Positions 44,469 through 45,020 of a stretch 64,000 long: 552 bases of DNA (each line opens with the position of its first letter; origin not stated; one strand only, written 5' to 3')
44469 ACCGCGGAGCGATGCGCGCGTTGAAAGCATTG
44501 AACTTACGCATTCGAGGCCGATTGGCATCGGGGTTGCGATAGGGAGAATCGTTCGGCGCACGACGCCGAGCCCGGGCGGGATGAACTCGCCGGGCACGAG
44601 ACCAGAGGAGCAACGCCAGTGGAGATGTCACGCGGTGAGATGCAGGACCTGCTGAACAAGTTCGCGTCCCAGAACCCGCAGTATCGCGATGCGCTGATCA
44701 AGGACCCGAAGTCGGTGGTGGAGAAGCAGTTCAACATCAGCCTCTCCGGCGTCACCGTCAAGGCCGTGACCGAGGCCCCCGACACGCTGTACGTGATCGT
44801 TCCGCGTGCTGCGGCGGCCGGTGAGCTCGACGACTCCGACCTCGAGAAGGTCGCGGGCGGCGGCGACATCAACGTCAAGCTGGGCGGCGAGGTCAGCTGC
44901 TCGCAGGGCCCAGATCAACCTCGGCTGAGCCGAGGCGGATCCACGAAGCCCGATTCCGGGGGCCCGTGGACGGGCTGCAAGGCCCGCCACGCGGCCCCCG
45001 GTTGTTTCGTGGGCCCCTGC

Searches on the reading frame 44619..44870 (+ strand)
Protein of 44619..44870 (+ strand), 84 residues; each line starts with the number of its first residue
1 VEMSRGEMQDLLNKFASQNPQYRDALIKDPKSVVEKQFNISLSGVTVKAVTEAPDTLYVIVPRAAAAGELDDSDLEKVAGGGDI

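Call 53: search_protein_families(library=pfam, proteins=[window:44619-44870:+], max_evalue=0.1)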
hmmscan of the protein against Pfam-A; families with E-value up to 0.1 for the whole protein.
window:44619-44870:+ (84 aa): 1 family
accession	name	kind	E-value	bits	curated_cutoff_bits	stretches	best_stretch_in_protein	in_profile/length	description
PF02979.21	NHase_alpha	-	0.0088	15.9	27.2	1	19-77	114-173/184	Nitrile hydratase, alpha chain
